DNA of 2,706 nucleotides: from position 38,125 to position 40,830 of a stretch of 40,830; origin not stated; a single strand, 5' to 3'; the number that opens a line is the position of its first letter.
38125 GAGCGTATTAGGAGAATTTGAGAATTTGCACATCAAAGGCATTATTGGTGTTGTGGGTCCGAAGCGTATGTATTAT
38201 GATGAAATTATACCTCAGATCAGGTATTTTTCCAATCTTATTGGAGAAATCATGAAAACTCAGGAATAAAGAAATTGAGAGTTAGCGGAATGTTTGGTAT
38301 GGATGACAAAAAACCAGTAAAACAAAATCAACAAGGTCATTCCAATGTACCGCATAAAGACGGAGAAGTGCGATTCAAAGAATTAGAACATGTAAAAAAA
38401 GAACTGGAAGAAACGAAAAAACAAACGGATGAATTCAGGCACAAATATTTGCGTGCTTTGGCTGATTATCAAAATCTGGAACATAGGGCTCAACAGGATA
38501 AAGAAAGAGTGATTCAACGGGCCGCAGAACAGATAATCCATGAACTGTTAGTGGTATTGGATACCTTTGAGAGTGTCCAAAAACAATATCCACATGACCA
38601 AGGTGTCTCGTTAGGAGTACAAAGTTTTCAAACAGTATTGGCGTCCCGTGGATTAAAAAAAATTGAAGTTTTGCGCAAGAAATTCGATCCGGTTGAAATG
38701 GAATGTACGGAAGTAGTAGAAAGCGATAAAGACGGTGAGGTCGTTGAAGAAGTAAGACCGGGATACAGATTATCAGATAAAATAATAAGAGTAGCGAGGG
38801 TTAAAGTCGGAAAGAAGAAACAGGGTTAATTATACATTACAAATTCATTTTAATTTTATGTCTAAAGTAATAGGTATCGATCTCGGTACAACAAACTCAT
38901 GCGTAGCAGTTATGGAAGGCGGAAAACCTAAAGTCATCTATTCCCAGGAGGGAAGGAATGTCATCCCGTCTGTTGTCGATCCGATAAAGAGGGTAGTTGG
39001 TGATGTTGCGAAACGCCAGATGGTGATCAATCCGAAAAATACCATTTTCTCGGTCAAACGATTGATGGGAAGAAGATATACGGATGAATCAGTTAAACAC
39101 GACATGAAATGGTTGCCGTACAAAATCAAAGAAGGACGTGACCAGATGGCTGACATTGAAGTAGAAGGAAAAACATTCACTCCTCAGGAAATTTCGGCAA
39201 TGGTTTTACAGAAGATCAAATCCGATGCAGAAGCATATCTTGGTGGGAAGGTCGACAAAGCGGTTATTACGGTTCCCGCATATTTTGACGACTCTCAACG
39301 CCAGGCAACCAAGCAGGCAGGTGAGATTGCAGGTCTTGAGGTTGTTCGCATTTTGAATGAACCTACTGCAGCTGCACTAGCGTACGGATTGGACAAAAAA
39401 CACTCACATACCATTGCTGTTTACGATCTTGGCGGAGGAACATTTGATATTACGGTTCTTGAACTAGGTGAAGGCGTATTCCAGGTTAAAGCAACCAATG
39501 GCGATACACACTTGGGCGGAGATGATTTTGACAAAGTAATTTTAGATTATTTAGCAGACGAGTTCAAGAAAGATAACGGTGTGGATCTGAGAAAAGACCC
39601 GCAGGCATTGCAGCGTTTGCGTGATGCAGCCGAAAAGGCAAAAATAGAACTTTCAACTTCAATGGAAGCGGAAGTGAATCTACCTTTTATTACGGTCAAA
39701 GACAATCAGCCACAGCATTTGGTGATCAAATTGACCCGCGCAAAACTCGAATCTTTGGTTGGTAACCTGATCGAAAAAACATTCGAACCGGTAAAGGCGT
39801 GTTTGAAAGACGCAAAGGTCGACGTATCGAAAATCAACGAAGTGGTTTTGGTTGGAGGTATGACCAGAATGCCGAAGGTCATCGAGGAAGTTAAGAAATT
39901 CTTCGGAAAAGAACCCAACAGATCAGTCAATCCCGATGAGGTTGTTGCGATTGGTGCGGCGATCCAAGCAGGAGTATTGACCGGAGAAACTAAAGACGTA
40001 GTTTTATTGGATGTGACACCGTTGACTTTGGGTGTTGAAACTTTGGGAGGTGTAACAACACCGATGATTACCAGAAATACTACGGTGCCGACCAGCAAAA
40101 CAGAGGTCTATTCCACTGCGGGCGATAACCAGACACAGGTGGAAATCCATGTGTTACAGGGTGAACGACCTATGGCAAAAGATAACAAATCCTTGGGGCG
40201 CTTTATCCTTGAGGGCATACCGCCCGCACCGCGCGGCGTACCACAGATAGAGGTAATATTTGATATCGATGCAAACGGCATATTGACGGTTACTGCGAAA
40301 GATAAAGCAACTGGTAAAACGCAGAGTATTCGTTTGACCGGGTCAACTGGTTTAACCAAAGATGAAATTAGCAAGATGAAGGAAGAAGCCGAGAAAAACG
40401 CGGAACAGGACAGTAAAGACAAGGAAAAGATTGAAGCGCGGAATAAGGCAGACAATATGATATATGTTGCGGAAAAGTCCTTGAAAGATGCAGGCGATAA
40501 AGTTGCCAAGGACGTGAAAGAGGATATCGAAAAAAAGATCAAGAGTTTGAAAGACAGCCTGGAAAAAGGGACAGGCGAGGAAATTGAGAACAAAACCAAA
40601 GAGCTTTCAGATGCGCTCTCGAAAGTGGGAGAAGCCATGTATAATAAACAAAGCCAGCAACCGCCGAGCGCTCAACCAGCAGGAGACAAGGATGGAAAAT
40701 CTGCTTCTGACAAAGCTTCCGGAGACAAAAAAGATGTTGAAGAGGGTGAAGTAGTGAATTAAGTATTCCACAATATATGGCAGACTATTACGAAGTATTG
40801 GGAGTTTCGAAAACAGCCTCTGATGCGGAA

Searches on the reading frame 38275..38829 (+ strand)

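Call 35: search_protein_families(library=pfam, proteins=[window:38275-38829:+], max_evalue=0.001)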
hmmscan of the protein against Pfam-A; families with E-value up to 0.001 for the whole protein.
window:38275-38829:+ (184 aa): 1 family
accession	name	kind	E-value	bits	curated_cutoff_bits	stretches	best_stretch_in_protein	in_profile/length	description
PF01025.24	GrpE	-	6.4e-31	107.7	25.8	1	35-180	11-165/165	GrpE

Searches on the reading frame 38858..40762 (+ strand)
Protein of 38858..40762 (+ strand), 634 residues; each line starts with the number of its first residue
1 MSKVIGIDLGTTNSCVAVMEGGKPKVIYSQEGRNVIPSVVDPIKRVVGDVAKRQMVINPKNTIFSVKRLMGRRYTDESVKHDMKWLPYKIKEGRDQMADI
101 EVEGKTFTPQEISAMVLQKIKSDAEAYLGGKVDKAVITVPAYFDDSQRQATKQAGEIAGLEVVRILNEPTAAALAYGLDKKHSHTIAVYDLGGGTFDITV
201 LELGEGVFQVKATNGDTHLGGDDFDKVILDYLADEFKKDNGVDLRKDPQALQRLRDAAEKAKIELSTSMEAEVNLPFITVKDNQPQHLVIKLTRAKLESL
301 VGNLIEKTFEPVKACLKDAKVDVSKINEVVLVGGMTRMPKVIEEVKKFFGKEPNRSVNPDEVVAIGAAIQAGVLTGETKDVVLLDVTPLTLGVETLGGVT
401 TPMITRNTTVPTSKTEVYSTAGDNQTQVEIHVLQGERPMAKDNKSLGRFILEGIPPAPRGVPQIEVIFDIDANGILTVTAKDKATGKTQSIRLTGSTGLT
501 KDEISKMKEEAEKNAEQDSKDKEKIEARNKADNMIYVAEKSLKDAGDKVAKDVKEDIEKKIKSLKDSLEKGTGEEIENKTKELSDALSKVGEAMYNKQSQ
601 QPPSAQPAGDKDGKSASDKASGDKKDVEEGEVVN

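Call 35: search_protein_families(library=pfam, proteins=[window:38858-40762:+], max_evalue=0.001)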
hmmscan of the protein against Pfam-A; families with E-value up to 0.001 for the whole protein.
window:38858-40762:+ (634 aa): 3 families
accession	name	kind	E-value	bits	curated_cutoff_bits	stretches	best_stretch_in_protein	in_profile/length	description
PF00012.26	HSP70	-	1.6e-256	852.8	20.6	1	4-595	1-598/599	Hsp70 protein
PF06723.19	MreB_Mbl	-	1e-15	57.9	27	1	115-369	76-317/327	MreB/Mbl protein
PF14450.12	FtsA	-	9.3e-05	23.2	31.8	0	190-352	4-106/127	Cell division protein FtsA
